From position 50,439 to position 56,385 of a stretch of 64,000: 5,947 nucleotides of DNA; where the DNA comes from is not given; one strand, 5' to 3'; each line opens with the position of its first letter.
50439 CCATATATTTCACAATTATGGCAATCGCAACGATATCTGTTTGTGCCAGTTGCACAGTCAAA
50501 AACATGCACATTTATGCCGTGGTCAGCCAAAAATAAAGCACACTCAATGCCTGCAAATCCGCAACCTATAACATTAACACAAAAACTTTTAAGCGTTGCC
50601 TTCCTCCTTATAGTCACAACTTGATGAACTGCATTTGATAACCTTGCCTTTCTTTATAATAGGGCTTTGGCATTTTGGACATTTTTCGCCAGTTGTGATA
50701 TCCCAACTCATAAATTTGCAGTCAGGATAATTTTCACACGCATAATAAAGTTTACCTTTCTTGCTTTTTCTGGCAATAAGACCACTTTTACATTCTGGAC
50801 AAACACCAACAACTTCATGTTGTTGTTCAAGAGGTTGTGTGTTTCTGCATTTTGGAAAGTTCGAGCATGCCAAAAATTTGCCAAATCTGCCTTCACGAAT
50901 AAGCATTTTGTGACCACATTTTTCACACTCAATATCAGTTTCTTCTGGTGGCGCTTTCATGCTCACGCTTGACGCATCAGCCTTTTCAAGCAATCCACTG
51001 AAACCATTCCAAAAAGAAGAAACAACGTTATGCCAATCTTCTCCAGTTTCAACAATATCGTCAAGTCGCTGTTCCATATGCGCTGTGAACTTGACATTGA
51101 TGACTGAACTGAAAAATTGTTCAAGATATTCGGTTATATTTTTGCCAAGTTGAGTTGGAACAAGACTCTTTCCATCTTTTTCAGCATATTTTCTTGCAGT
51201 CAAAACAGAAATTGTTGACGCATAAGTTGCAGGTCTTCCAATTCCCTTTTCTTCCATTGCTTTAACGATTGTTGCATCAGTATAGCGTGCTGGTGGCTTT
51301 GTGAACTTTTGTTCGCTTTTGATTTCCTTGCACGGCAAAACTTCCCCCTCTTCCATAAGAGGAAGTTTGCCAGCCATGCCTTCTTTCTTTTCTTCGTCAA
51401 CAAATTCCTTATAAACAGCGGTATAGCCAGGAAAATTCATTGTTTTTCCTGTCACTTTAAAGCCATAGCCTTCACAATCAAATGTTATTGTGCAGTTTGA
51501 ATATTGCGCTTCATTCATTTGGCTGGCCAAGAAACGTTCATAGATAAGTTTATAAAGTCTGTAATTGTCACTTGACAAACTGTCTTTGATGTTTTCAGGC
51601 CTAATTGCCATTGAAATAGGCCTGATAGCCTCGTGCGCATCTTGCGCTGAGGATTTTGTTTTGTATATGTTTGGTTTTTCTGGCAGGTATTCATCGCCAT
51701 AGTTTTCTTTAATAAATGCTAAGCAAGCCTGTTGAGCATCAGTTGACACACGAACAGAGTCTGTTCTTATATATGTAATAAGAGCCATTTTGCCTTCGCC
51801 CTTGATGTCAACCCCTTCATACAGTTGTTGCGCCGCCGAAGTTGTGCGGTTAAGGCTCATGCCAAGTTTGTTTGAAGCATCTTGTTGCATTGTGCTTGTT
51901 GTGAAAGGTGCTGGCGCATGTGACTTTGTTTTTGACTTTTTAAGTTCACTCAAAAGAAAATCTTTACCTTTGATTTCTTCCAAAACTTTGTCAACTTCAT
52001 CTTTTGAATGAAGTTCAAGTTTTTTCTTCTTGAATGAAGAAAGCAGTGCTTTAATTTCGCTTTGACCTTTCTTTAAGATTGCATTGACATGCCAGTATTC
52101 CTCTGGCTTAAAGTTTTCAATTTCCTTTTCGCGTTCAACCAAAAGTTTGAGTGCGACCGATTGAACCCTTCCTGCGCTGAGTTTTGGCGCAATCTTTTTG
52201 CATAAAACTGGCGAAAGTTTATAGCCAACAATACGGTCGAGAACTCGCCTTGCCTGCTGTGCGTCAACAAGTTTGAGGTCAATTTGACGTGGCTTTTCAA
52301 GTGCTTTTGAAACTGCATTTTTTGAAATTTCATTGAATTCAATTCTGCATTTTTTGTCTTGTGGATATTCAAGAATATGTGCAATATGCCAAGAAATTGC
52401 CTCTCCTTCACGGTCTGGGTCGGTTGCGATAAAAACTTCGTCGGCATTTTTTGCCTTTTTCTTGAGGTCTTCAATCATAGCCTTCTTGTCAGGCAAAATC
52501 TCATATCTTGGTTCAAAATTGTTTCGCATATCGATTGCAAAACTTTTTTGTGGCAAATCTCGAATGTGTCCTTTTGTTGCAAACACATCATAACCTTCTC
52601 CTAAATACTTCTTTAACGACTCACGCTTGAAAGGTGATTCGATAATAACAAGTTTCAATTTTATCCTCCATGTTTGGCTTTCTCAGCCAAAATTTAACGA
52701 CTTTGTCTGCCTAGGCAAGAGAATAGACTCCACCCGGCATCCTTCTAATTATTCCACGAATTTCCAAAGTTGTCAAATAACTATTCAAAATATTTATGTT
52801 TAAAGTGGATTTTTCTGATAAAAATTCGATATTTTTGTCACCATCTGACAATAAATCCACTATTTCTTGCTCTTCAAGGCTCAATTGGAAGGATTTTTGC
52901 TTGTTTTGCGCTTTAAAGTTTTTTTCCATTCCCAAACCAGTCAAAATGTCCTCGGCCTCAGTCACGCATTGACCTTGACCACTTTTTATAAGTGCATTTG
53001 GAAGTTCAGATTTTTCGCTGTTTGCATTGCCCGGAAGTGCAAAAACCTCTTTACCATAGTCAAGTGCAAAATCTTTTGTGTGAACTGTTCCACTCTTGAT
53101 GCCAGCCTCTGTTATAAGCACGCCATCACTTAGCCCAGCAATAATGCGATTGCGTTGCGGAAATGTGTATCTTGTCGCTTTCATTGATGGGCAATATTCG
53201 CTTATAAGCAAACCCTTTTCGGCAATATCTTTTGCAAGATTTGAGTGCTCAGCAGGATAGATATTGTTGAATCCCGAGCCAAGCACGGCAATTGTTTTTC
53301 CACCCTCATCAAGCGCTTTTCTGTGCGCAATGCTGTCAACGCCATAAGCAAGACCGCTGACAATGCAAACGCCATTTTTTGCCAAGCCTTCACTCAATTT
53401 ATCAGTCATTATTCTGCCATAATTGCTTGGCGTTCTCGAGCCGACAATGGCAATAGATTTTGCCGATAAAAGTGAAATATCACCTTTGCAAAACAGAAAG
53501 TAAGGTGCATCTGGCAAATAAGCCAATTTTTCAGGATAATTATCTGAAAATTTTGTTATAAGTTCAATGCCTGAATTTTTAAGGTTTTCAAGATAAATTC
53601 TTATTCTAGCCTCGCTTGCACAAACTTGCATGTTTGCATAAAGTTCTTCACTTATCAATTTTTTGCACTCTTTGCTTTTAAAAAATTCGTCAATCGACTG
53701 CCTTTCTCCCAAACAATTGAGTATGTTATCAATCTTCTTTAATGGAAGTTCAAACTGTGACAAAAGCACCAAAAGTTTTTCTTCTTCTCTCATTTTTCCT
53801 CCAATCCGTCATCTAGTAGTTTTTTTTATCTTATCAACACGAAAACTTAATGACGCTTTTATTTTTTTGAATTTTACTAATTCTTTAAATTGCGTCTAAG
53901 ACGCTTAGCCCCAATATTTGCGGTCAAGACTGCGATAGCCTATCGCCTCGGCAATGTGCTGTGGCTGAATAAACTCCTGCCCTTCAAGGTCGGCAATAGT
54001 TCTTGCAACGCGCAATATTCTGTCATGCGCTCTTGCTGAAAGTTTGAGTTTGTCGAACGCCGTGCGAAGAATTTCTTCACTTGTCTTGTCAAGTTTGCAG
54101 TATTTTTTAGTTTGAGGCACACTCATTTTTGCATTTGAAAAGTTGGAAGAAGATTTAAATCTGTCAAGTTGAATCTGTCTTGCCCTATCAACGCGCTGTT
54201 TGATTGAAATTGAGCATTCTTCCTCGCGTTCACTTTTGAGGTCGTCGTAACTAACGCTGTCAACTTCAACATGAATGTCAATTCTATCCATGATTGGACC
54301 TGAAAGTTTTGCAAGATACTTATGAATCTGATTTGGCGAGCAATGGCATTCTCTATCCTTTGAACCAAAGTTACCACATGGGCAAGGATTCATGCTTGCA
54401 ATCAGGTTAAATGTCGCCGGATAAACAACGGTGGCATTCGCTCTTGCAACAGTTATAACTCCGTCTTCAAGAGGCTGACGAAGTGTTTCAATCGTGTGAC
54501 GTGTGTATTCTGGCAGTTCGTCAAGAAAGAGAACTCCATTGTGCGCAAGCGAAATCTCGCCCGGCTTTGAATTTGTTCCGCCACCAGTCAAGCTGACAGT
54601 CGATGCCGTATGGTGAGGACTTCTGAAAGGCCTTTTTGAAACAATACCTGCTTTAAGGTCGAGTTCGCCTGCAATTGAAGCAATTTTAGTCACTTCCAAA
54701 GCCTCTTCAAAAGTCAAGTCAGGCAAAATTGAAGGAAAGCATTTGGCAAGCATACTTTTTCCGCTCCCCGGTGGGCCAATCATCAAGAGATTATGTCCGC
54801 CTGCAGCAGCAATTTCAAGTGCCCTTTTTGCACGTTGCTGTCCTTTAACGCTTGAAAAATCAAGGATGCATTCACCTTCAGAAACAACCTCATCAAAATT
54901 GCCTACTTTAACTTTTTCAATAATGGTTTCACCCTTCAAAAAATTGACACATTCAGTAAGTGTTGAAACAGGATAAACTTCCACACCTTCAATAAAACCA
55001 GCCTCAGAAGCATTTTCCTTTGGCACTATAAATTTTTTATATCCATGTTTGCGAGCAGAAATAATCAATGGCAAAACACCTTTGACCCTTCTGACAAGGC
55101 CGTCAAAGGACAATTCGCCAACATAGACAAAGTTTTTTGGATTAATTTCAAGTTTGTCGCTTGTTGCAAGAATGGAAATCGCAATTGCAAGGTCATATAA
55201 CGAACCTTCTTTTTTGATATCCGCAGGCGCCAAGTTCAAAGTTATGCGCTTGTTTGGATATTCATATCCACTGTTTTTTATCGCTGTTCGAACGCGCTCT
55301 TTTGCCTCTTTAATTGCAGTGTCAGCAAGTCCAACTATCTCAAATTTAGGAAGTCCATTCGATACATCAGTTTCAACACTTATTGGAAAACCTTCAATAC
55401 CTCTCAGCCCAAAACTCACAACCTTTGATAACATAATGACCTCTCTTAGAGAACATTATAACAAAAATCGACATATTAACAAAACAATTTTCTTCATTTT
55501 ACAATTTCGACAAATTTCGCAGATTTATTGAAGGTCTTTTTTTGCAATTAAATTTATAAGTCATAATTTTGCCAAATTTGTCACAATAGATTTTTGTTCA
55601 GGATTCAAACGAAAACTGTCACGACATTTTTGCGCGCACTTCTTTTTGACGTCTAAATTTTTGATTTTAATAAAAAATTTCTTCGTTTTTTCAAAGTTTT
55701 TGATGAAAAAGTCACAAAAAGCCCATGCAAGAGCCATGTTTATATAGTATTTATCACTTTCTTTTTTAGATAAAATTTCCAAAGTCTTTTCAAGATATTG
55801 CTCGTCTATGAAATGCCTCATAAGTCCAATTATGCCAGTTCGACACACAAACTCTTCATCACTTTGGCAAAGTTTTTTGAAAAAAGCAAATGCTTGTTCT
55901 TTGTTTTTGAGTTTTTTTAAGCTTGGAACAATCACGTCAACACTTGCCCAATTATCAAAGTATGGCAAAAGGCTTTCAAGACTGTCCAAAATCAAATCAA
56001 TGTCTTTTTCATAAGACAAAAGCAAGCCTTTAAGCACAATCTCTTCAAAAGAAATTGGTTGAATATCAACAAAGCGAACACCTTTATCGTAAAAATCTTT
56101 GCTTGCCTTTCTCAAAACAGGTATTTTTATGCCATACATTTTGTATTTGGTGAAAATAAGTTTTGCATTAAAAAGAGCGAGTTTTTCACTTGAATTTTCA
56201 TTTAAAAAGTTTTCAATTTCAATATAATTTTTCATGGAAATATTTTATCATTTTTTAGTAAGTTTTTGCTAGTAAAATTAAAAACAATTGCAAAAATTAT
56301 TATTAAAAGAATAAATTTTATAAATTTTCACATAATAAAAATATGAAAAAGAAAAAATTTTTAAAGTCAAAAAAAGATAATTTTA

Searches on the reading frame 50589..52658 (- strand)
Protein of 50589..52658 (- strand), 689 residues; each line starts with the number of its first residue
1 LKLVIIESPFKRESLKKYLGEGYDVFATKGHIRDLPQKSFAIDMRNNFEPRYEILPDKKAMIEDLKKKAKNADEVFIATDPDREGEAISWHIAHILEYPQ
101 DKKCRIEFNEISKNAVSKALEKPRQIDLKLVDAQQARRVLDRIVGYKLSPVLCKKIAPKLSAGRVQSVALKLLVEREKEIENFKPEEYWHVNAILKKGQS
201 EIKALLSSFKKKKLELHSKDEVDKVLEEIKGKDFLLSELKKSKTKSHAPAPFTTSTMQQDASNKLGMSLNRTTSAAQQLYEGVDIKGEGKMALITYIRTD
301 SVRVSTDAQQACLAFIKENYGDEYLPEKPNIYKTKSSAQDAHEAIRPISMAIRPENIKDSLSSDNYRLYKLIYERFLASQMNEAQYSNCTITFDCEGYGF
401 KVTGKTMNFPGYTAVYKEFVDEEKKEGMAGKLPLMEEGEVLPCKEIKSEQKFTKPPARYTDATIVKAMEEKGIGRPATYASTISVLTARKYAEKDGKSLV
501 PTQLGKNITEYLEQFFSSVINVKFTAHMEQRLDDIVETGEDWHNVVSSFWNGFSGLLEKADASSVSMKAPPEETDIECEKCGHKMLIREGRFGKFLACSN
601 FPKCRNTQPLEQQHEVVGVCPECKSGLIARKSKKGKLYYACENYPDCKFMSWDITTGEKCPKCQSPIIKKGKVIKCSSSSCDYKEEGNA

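Call 63: search_protein_families(library=pfam, proteins=[window:50589-52658:-], max_evalue=1e-8)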
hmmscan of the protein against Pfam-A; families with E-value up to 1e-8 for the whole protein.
window:50589-52658:- (689 aa): 3 families
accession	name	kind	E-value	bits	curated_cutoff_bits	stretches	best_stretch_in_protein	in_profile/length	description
PF01131.25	Topoisom_bac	-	2.9e-127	425.5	35.1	1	126-546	2-410/411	DNA topoisomerase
PF01396.24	Zn_ribbon_Top1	-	2.6e-29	101.2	32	2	576-612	2-38/39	Topoisomerase DNA binding C4 zinc finger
PF01751.28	Toprim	-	1.5e-23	83.2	23.1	1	2-111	1-96/96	Toprim domain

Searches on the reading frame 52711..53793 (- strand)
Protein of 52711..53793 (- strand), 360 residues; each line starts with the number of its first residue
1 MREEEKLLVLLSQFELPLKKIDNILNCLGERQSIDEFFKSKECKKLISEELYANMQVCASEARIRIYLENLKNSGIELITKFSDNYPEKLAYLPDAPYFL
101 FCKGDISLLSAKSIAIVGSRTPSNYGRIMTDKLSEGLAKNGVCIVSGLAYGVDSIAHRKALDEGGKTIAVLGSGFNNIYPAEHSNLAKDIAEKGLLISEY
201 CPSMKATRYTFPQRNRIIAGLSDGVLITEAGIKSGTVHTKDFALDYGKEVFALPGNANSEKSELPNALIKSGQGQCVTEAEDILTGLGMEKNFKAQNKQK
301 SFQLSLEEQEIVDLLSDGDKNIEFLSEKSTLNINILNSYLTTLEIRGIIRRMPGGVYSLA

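Call 58: search_protein_families(library=pfam, proteins=[window:52711-53793:-], max_evalue=0.00001)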
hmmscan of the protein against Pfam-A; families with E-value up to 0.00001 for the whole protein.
window:52711-53793:- (360 aa): 3 families
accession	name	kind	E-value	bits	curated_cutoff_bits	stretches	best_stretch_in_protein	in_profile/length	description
PF02481.21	DNA_processg_A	-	6.2e-78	261.2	29.6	1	71-273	2-207/212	DNA recombination-mediator protein A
PF18306.6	LDcluster4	-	1e-06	28.9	26.3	0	113-259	3-125/151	SLOG cluster4 family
PF17782.7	DprA_WH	-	2.3e-06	28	22.9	1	299-355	5-61/61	DprA winged helix domain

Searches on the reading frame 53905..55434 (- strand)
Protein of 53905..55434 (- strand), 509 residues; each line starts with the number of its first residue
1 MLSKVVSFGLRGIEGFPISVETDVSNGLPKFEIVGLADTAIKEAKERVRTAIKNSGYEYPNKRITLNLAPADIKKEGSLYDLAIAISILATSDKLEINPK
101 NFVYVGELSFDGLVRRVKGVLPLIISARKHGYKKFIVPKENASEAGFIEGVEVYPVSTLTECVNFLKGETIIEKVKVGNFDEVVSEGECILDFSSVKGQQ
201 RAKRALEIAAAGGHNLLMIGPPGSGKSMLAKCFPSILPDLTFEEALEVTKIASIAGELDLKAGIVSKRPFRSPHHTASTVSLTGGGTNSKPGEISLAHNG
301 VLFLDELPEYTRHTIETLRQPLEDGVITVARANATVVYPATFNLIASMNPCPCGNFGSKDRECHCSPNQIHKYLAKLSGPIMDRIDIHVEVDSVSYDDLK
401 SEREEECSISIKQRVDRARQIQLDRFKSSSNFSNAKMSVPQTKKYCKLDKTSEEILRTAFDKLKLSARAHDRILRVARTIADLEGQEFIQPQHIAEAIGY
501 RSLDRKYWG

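Call 63: search_protein_families(library=pfam, proteins=[window:53905-55434:-], max_evalue=1e-8)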
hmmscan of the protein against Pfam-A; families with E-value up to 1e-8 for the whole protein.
window:53905-55434:- (509 aa): 5 families
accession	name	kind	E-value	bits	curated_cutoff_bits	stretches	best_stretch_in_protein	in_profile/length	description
PF01078.27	Mg_chelatase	-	4.5e-96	320.6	20.3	1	192-397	1-205/207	Magnesium chelatase, subunit ChlI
PF13541.12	ChlI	-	1.7e-49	167.1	27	1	20-141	1-121/121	Subunit ChlI of Mg-chelatase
PF13335.12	Mg_chelatase_C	-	9.5e-33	113.1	26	1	406-501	2-94/94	Magnesium chelatase, subunit ChlI C-terminal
PF07728.20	AAA_5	-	1.3e-10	41.9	22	1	215-352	1-125/139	AAA domain (dynein-related subfamily)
PF00493.29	MCM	-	7.4e-09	35.5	23.3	0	288-360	111-182/224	MCM P-loop domain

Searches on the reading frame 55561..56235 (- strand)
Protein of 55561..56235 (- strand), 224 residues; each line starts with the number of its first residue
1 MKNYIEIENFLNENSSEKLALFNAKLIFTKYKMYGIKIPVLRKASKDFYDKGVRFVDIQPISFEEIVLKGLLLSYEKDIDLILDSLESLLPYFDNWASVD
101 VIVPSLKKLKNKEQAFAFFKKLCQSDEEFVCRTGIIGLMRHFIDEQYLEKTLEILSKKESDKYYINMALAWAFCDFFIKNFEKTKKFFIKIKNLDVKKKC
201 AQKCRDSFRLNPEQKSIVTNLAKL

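Call 58: search_protein_families(library=pfam, proteins=[window:55561-56235:-], max_evalue=0.00001)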
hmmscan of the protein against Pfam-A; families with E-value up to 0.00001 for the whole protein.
window:55561-56235:- (224 aa): 1 family
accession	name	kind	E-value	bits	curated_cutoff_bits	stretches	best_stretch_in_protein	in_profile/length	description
PF08713.17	DNA_alkylation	-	8.4e-13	48.9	21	1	11-190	5-196/213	DNA alkylation repair enzyme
